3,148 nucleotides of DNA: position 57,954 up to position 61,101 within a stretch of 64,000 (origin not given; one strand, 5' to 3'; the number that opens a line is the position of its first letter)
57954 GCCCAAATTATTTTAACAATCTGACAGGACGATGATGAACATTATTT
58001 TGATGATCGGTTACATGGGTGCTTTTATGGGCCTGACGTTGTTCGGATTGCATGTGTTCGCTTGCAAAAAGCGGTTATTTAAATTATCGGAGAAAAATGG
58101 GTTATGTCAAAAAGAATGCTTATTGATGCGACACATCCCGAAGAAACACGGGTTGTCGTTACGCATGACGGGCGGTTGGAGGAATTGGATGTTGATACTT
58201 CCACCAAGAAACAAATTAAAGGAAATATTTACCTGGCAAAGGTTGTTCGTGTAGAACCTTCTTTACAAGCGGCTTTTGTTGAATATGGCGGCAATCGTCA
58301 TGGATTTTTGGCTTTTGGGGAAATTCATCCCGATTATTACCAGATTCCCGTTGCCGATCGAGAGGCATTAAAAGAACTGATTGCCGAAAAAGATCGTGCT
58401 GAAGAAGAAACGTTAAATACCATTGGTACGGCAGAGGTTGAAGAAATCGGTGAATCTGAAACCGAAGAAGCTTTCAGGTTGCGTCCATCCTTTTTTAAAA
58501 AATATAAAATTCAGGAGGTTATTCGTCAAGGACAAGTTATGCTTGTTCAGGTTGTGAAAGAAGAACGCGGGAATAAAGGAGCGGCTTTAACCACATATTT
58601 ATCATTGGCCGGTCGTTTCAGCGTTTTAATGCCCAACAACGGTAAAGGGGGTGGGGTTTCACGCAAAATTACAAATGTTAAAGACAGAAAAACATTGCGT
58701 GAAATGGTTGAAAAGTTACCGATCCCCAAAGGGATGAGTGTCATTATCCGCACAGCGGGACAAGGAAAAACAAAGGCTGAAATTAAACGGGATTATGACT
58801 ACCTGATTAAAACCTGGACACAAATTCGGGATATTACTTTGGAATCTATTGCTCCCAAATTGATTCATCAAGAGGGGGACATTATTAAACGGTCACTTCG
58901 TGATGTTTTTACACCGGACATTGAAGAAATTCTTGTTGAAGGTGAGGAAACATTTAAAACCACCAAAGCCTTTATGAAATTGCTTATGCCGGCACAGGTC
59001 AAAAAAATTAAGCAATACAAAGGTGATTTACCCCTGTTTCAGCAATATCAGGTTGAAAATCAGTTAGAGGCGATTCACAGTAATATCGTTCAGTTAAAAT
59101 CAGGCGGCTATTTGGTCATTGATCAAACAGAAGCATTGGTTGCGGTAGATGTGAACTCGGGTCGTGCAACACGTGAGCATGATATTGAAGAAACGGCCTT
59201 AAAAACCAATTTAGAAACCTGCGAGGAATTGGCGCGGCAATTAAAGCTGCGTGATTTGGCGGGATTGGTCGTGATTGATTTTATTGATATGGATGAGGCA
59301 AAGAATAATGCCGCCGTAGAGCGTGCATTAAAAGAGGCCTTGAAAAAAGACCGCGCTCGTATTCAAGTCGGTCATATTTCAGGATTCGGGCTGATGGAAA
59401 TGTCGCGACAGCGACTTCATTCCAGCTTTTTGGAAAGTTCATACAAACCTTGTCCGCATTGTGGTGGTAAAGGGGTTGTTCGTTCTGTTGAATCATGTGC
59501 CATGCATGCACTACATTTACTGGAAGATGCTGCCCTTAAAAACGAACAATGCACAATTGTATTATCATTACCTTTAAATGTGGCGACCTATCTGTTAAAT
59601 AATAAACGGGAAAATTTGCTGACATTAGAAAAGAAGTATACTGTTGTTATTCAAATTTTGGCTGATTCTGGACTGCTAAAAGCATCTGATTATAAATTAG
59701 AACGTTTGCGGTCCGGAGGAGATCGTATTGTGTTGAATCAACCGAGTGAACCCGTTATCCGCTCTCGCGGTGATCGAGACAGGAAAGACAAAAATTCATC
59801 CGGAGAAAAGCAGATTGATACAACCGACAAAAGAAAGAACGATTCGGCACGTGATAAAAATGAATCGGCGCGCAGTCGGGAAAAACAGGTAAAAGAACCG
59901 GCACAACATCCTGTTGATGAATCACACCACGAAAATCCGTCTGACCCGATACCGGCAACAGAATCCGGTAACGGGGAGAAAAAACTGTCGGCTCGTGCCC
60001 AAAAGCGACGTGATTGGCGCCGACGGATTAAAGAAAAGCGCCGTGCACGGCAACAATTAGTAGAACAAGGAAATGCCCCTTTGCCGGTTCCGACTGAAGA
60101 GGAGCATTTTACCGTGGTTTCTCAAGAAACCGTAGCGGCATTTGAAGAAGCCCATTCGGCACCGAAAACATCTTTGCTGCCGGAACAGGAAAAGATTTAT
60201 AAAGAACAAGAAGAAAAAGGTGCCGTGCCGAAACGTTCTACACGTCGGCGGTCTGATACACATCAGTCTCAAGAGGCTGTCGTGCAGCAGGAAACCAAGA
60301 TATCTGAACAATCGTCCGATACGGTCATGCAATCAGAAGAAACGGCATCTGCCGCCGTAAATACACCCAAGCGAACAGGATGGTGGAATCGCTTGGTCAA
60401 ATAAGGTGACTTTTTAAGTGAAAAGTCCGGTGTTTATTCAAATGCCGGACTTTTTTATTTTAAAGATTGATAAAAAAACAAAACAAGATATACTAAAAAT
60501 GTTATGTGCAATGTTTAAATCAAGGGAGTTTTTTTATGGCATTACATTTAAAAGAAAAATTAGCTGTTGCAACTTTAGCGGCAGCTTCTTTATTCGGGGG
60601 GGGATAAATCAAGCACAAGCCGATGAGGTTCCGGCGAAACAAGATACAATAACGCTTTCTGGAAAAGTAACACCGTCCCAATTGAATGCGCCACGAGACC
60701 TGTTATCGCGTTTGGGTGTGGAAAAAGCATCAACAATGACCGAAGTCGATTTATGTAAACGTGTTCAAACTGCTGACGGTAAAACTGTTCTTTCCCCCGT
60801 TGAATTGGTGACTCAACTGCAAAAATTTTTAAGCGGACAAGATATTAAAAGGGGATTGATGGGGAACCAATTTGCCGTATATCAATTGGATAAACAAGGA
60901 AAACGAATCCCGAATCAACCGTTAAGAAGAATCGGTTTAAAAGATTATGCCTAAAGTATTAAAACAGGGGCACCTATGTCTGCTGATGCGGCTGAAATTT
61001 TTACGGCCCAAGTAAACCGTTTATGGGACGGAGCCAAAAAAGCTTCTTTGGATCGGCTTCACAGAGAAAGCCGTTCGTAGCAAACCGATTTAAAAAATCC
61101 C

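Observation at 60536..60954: Secreted-protein gene split by a G8 homopolymer tract: candidate slipped-strand phase-variation switch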

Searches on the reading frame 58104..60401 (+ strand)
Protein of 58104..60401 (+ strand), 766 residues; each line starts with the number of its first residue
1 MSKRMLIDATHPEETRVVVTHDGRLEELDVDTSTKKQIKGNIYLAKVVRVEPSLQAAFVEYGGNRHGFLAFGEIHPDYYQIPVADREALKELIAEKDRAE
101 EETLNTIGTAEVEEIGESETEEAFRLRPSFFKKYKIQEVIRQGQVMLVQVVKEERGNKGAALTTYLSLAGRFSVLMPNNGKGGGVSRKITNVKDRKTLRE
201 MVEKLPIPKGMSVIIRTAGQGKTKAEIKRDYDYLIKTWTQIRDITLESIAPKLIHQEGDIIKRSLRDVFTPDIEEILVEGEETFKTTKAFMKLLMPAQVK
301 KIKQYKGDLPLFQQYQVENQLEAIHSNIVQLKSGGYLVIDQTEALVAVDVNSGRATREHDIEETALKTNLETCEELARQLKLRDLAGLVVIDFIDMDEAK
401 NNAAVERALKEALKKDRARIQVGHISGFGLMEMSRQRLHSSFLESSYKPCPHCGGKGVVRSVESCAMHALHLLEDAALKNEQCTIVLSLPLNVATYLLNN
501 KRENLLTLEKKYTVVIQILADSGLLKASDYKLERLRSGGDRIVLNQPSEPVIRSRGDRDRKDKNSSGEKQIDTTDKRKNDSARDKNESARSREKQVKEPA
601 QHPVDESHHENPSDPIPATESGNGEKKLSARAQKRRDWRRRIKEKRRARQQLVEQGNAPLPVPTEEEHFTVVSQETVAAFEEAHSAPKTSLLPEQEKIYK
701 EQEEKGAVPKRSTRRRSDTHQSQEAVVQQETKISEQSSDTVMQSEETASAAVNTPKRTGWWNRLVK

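Call 20: find_related_loci(query=window:58104-60401:+, collection=genome_contigs, flank=6000)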
Query window:58104-60401:+ (766 aa) in genome_contigs; peptide patterns used: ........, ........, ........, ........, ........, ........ (x = any residue, [..] = any of these).
600 stretches matched a pattern (row limit reached: there are more); 589 encode a relative of the query (tblastn E <= 1e-3); the best 80 are kept; 80 distinct loci.
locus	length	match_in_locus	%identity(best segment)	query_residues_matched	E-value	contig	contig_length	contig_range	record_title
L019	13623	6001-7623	75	1-546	0e+0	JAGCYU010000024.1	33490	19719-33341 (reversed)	MAG: Alphaproteobacteria bacterium isolate RGIG10246 Yak_Rumen-5__c1770502, whole genome shotgun sequence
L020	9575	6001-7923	65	1-642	0e+0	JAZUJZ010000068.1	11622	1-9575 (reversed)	MAG: Alphaproteobacteria bacterium isolate T1900045249_TH20190019.MAGScoT_cleanbin_000104 SGB_5738_k141_5376988, whole g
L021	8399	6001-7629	64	1-535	0e+0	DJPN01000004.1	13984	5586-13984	MAG TPA_asm: Alphaproteobacteria bacterium UBA6411 UBA6411_contig_21762, whole genome shotgun sequence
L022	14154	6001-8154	51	1-763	0e+0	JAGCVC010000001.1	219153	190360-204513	MAG: Alphaproteobacteria bacterium isolate RGIG10150 Yak_Rumen-4__c36041, whole genome shotgun sequence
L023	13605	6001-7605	59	2-537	0e+0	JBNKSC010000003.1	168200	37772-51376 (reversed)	MAG: Terasakiella sp. isolate B1B2.bin.14.orig k141_2169229, whole genome shotgun sequence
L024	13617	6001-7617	57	2-539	0e+0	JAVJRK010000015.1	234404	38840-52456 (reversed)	MAG: Rhodospirillales bacterium isolate D1-CHI-22 k141_4446, whole genome shotgun sequence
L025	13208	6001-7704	57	1-537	0e+0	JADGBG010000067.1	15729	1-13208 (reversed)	MAG: Alphaproteobacteria bacterium isolate nSSYDbin4 nSSYD_bin4_NODE_570_length_15729_cov_7.723427, whole genome shotgun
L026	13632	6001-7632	58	2-537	0e+0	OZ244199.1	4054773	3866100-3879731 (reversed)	MAG: Rhodospirillales bacterium isolate b62f0680-0fe0-4926-8eb0-2c82df9b57f3 genome assembly, chromosome: 1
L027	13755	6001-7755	54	1-534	0e+0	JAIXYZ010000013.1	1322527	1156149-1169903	MAG: Hyphomicrobiales bacterium isolate D8_MAG_00033 pond_D8_MAG_00033_000000000005, whole genome shotgun sequence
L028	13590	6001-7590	60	1-526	0e+0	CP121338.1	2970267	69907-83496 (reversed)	MAG: Oceanicaulis sp. isolate NCC532_bact_3479 chromosome, complete genome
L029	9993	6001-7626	57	1-530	0e+0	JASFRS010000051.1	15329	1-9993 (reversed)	MAG: Sphingomonadales bacterium isolate D1103M02metaG_Bin_675 D1103M02metaG_FD_scaffold_955_c1, whole genome shotgun seq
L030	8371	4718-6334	56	2-539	0e+0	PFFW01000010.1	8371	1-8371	MAG: Rhodospirillales bacterium CG15_BIG_FIL_POST_REV_8_21_14_020_66_15 CG15_8_21_14_0.20_scaffold_3427_c, whole genome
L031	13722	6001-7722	55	1-524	0e+0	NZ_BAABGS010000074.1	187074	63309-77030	Chelativorans composti strain JCM 17863 sequence74, whole genome shotgun sequence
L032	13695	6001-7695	56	1-539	0e+0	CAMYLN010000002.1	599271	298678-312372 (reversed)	MAG: Parvibaculaceae bacterium isolate Biocath_Alpha_11 genome assembly, contig: k127_9741, whole genome shotgun sequenc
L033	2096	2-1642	58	5-537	0e+0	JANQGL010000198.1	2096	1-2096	MAG: Magnetospira sp. isolate PL23b_bin.44 k99_1518174, whole genome shotgun sequence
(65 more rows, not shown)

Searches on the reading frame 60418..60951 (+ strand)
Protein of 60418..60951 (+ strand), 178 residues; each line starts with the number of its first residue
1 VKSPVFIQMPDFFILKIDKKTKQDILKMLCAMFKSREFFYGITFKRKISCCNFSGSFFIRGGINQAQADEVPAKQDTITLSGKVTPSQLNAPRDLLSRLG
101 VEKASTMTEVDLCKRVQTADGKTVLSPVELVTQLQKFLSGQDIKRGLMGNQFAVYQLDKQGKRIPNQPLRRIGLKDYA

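Call 10: list_cluster_members(proteins=[P0001, window:60418-60951:+, window:60536-60604:+])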
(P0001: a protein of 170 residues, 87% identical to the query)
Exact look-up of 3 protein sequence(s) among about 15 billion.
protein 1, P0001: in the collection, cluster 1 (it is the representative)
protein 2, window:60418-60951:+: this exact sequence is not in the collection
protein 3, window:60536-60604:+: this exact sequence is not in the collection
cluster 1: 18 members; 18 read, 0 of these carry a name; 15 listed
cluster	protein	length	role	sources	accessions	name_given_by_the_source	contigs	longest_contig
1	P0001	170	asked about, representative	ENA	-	-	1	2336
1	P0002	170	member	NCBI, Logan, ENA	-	-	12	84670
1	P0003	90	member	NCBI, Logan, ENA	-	-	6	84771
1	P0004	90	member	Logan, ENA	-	-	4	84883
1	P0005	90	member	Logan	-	-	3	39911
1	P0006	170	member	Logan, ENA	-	-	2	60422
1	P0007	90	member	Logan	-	-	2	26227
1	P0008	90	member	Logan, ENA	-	-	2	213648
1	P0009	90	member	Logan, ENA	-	-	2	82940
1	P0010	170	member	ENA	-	-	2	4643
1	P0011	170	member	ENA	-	-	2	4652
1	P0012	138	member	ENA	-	-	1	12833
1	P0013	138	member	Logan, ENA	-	-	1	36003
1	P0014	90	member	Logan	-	-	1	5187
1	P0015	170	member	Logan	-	-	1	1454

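Call 12: find_encoding_contigs(protein=P0012, flank=3000, max_places=10)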
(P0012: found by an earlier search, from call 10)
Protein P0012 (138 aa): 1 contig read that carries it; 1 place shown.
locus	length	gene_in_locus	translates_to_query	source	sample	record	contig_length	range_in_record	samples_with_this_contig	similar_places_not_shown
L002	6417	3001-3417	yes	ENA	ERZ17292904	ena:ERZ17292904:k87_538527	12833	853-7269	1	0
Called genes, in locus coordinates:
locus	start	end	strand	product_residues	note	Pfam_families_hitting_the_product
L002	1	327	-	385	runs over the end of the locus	PF11741:AMIN, PF01520:Amidase_3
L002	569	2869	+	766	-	PF10150:RNase_E_G, PF20833:RNase_E_G_Thio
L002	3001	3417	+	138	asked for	-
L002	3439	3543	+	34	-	-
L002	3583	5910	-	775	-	PF03709:OKR_DC_1_N, PF01276:OKR_DC_1, PF03711:OKR_DC_1_C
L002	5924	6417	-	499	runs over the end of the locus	PF00324:AA_permease, PF13520:AA_permease_2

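Call 13: find_encoding_contigs(protein=P0003, flank=3000, max_places=10)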
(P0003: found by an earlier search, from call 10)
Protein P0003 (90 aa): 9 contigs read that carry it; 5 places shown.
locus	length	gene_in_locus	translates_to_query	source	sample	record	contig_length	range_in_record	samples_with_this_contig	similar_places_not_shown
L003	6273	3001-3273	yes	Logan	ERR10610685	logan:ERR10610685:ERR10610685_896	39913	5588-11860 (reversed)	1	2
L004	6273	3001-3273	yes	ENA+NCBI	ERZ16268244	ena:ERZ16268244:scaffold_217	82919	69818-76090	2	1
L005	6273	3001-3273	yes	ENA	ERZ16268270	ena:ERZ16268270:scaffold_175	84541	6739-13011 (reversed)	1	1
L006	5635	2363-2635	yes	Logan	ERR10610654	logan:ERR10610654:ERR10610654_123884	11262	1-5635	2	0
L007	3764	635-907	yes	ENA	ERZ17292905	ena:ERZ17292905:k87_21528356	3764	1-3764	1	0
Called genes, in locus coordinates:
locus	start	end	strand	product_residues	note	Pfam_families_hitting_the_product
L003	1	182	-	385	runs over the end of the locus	PF11741:AMIN, PF01520:Amidase_3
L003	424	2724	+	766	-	PF10150:RNase_E_G, PF20833:RNase_E_G_Thio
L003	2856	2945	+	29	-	-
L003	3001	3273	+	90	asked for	-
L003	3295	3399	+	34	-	-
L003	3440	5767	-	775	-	PF03709:OKR_DC_1_N, PF01276:OKR_DC_1, PF03711:OKR_DC_1_C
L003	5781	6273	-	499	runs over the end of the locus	PF00324:AA_permease, PF13520:AA_permease_2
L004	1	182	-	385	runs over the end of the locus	PF11741:AMIN, PF01520:Amidase_3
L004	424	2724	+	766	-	PF10150:RNase_E_G, PF20833:RNase_E_G_Thio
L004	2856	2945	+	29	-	-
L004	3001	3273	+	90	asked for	-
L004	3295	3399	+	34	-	-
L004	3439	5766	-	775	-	PF03709:OKR_DC_1_N, PF01276:OKR_DC_1, PF03711:OKR_DC_1_C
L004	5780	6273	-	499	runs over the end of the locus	PF00324:AA_permease, PF13520:AA_permease_2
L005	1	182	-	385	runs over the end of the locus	PF11741:AMIN, PF01520:Amidase_3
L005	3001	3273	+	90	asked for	-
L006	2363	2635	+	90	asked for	-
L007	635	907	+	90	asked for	-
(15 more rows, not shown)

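Call 14: find_encoding_contigs(protein=P0002, flank=3000, max_places=10)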
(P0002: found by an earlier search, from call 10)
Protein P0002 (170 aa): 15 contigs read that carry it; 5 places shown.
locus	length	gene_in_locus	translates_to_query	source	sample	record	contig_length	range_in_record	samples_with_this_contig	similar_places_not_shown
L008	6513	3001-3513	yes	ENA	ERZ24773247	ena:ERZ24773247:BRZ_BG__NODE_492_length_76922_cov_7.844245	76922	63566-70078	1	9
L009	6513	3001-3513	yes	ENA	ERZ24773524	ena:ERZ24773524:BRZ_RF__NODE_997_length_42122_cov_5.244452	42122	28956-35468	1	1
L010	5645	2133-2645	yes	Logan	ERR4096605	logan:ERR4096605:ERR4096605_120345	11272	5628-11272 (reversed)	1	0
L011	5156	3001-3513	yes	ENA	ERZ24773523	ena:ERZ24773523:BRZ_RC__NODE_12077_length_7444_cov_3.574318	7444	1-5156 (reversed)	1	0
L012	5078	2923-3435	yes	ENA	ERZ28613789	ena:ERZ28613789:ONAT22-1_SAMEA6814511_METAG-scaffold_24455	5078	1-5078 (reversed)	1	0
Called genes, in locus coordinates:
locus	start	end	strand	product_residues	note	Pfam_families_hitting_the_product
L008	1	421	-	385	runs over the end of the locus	PF11741:AMIN, PF01520:Amidase_3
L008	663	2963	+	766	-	PF10150:RNase_E_G, PF20833:RNase_E_G_Thio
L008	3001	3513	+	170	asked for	-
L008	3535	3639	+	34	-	-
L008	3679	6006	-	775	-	PF03709:OKR_DC_1_N, PF01276:OKR_DC_1, PF03711:OKR_DC_1_C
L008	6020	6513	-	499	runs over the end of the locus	PF00324:AA_permease, PF13520:AA_permease_2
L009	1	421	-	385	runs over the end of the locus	PF11741:AMIN, PF01520:Amidase_3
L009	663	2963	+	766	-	PF10150:RNase_E_G, PF20833:RNase_E_G_Thio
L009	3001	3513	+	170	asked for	-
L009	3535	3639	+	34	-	-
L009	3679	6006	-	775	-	PF03709:OKR_DC_1_N, PF01276:OKR_DC_1, PF03711:OKR_DC_1_C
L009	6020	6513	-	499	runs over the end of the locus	PF00324:AA_permease, PF13520:AA_permease_2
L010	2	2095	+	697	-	?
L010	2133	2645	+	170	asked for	-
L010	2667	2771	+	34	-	-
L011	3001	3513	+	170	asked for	-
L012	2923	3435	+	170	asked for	-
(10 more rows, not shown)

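Call 15: find_encoding_contigs(protein=P0013, flank=3000, max_places=10)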
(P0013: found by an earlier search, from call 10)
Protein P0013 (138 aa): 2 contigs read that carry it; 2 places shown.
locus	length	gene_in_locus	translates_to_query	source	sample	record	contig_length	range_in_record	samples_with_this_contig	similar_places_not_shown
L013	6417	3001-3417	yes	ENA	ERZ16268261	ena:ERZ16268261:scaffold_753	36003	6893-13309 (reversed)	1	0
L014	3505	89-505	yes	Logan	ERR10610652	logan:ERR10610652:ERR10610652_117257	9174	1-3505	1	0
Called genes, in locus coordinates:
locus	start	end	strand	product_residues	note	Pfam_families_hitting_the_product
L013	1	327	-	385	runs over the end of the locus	PF11741:AMIN, PF01520:Amidase_3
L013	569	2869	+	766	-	PF10150:RNase_E_G, PF20833:RNase_E_G_Thio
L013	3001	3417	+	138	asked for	-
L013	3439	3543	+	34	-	-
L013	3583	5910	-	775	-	PF03709:OKR_DC_1_N, PF01276:OKR_DC_1, PF03711:OKR_DC_1_C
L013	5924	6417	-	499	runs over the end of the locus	PF00324:AA_permease, PF13520:AA_permease_2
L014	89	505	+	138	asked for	-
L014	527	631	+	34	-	-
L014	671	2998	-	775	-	PF03709:OKR_DC_1_N, PF01276:OKR_DC_1, PF03711:OKR_DC_1_C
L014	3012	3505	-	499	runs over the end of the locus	PF00324:AA_permease, PF13520:AA_permease_2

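Call 16: find_encoding_contigs(protein=P0004, flank=3000, max_places=10)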
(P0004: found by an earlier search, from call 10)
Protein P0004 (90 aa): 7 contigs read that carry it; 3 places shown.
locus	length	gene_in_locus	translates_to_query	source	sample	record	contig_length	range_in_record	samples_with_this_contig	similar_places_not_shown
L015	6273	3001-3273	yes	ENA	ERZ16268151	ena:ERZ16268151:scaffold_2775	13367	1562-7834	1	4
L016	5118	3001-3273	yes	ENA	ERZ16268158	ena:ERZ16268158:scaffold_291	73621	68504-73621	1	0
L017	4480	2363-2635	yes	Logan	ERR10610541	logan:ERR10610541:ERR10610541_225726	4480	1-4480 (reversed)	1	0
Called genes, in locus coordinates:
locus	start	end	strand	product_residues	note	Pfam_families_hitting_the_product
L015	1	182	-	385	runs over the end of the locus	PF11741:AMIN, PF01520:Amidase_3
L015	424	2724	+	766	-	PF10150:RNase_E_G, PF20833:RNase_E_G_Thio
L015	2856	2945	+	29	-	-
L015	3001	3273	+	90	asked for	-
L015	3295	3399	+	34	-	-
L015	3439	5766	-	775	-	PF03709:OKR_DC_1_N, PF01276:OKR_DC_1, PF03711:OKR_DC_1_C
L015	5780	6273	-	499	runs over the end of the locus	PF00324:AA_permease, PF13520:AA_permease_2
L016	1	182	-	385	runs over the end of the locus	PF11741:AMIN, PF01520:Amidase_3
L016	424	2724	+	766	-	PF10150:RNase_E_G, PF20833:RNase_E_G_Thio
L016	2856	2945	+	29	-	-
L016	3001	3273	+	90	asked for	-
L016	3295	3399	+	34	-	-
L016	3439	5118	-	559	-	?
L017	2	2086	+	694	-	?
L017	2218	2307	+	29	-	-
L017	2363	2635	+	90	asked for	-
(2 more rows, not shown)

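Call 17: find_encoding_contigs(protein=P0006, flank=3000, max_places=10)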
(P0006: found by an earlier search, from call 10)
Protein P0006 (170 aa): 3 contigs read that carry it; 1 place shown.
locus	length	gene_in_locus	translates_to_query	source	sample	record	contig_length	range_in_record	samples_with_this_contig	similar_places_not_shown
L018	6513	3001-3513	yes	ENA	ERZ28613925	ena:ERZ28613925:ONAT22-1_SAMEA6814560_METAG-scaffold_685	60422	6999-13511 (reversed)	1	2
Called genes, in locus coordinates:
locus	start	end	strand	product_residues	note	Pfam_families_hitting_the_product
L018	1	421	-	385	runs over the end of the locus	PF11741:AMIN, PF01520:Amidase_3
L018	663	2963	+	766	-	PF10150:RNase_E_G, PF20833:RNase_E_G_Thio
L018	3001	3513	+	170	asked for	-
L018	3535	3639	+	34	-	-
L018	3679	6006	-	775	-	PF03709:OKR_DC_1_N, PF01276:OKR_DC_1, PF03711:OKR_DC_1_C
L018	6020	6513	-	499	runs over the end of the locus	PF00324:AA_permease, PF13520:AA_permease_2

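Call 48: find_encoding_contigs(protein=P0008, flank=3000, max_places=6)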
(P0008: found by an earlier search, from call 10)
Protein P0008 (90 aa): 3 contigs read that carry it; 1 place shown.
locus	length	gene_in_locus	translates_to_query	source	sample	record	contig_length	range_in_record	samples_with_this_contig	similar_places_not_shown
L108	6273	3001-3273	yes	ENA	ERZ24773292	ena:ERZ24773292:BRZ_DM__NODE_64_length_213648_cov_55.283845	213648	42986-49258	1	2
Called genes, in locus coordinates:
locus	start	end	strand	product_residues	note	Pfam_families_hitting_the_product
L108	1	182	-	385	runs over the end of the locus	PF11741:AMIN, PF01520:Amidase_3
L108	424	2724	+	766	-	PF10150:RNase_E_G, PF20833:RNase_E_G_Thio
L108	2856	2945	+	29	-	-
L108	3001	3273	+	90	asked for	-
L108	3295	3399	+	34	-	-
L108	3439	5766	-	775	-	PF03709:OKR_DC_1_N, PF01276:OKR_DC_1, PF03711:OKR_DC_1_C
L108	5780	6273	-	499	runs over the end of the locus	PF00324:AA_permease, PF13520:AA_permease_2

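Call 49: find_encoding_contigs(protein=P0015, flank=3000, max_places=6)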
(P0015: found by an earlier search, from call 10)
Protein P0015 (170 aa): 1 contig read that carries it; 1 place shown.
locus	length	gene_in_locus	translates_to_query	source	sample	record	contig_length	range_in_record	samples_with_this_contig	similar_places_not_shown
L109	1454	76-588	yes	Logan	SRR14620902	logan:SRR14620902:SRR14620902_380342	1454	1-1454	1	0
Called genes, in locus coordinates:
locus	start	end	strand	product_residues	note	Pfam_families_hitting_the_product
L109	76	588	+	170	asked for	-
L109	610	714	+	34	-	-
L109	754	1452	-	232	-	?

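Call 67: find_encoding_contigs(protein=P0009, flank=3000, max_places=6)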
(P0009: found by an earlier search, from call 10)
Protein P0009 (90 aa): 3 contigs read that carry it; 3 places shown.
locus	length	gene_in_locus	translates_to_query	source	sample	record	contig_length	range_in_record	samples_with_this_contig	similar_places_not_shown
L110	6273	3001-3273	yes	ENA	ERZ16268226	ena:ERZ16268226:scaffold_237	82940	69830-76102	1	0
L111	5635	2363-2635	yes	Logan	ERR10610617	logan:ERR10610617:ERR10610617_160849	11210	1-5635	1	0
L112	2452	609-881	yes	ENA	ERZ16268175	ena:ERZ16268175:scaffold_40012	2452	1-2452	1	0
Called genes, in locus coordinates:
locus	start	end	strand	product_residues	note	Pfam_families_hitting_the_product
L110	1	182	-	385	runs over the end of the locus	PF11741:AMIN, PF01520:Amidase_3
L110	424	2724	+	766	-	PF10150:RNase_E_G, PF20833:RNase_E_G_Thio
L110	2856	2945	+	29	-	-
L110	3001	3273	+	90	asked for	-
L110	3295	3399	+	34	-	-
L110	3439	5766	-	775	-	PF03709:OKR_DC_1_N, PF01276:OKR_DC_1, PF03711:OKR_DC_1_C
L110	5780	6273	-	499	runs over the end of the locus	PF00324:AA_permease, PF13520:AA_permease_2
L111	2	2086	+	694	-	?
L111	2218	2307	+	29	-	-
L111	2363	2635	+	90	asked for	-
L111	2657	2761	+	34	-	-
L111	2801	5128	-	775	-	PF03709:OKR_DC_1_N, PF01276:OKR_DC_1, PF03711:OKR_DC_1_C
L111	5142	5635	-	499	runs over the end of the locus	PF00324:AA_permease, PF13520:AA_permease_2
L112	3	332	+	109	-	?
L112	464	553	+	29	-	-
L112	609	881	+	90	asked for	-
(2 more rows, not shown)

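Call 68: find_encoding_contigs(protein=P0007, flank=3000, max_places=6)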
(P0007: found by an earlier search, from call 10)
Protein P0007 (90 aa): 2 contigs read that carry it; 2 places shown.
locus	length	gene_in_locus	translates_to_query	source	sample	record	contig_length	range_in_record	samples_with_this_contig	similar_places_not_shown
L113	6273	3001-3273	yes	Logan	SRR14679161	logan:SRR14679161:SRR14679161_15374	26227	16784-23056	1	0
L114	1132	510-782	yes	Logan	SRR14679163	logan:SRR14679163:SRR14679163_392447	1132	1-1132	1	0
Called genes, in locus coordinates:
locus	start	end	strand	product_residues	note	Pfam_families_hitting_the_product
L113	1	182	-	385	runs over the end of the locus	PF11741:AMIN, PF01520:Amidase_3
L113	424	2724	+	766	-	PF10150:RNase_E_G, PF20833:RNase_E_G_Thio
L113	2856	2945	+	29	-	-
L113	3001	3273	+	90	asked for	-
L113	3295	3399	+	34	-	-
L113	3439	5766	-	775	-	PF03709:OKR_DC_1_N, PF01276:OKR_DC_1, PF03711:OKR_DC_1_C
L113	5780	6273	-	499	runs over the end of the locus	PF00324:AA_permease, PF13520:AA_permease_2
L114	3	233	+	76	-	?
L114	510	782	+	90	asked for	-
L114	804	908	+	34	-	-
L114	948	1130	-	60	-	?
